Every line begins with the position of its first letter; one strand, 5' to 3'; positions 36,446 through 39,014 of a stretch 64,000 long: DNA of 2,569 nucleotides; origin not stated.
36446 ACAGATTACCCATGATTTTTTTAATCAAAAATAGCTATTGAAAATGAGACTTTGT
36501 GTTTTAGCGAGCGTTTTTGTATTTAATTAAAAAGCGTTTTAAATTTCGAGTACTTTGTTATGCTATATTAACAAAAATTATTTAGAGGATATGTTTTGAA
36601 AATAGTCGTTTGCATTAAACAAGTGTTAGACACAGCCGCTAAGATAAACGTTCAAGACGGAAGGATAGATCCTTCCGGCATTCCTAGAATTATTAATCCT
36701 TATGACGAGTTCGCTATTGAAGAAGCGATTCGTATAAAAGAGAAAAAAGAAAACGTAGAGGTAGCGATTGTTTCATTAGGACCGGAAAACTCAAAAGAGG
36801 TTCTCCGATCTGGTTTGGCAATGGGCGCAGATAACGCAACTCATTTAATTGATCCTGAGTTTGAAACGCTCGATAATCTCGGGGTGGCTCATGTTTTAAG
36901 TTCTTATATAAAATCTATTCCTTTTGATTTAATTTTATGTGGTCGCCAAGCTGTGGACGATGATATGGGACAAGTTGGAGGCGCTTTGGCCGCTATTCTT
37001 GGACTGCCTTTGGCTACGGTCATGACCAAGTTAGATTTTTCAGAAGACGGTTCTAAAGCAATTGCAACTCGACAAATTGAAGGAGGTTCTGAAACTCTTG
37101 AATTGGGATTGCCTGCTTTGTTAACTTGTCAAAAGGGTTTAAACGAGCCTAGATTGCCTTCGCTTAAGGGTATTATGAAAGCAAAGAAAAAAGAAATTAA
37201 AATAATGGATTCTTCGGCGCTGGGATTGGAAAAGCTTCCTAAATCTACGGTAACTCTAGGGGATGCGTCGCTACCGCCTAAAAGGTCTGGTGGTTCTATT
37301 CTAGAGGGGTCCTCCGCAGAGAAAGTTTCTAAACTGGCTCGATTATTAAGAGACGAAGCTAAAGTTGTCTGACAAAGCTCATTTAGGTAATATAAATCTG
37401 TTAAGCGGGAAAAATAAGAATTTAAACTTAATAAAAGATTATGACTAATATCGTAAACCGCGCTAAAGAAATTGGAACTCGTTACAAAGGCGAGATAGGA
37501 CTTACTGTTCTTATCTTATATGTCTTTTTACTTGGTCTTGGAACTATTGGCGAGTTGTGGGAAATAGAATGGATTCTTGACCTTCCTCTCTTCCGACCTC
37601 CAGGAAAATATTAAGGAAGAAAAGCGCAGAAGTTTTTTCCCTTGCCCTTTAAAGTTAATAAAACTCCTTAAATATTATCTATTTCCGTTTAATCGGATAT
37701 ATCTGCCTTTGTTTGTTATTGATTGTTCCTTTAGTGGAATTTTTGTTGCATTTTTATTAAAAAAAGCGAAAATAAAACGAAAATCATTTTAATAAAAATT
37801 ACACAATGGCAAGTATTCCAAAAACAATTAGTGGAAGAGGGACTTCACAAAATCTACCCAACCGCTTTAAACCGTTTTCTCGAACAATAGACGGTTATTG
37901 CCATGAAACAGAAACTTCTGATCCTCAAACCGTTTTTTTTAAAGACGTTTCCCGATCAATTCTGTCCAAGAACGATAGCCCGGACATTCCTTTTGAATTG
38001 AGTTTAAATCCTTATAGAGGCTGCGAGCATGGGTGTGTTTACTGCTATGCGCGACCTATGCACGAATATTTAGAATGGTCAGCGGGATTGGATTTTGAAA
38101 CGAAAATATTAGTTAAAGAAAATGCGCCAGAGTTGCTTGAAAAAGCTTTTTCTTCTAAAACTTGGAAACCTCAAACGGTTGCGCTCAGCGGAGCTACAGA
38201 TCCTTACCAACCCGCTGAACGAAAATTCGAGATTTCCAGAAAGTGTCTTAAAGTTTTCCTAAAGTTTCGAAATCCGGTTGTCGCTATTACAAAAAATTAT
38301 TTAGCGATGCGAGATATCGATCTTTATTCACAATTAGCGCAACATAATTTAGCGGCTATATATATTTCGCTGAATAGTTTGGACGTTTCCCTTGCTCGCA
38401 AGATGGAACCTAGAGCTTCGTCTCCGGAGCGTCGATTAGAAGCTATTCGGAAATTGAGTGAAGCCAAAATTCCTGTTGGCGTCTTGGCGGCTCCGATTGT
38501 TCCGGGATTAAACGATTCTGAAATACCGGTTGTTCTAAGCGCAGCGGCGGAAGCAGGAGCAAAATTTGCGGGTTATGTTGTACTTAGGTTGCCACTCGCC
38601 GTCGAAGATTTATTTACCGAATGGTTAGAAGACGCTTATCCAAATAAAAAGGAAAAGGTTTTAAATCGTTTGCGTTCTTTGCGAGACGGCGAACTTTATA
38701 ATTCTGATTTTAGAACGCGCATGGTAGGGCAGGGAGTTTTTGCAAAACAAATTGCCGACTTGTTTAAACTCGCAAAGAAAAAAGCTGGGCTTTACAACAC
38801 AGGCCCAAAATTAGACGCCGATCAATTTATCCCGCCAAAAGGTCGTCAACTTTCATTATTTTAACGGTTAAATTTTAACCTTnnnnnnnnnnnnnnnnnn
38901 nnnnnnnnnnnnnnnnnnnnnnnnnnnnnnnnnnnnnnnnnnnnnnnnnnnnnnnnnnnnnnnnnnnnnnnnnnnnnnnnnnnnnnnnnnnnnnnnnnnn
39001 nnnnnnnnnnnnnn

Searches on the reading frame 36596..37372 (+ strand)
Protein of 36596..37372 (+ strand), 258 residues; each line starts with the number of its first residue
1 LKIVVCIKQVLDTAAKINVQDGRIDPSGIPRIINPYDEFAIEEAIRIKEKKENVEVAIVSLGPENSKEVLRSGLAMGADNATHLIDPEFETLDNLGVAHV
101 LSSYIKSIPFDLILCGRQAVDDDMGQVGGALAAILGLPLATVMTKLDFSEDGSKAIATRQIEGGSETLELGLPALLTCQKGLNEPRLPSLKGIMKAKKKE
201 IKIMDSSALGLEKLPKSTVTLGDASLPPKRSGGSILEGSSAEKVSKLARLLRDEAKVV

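Call 34: search_protein_families(library=pfam, proteins=[window:36596-37372:+], max_evalue=0.01)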
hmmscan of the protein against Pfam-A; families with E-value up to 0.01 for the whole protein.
window:36596-37372:+ (258 aa): 1 family
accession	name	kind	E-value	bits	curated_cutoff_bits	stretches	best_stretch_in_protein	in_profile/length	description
PF01012.27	ETF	-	2.4e-44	151.7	26.7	1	25-207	5-179/181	Electron transfer flavoprotein domain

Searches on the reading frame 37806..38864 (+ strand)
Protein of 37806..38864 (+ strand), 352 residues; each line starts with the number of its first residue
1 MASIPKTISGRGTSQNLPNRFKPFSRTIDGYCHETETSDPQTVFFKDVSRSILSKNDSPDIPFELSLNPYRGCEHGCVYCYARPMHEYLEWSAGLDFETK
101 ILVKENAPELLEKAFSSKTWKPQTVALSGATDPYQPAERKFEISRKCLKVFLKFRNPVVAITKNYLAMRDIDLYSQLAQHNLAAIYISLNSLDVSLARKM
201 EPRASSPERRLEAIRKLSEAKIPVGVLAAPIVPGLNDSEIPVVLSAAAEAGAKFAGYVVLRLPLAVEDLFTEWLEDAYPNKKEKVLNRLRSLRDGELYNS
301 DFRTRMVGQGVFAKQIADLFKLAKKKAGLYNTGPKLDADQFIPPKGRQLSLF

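Call 34: search_protein_families(library=pfam, proteins=[window:37806-38864:+], max_evalue=0.01)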
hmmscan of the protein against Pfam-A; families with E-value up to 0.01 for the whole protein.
window:37806-38864:+ (352 aa): 3 families
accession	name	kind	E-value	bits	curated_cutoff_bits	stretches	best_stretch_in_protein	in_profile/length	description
PF04055.27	Radical_SAM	-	1.5e-18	67.9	29.5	1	68-243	2-162/166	Radical SAM superfamily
PF19238.5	Radical_SAM_2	-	0.0013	18.9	26.7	0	167-239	60-132/151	Radical SAM-like domain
PF20903.3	SPL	-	0.0038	16.6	27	0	185-232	189-234/338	Spore photoproduct lyase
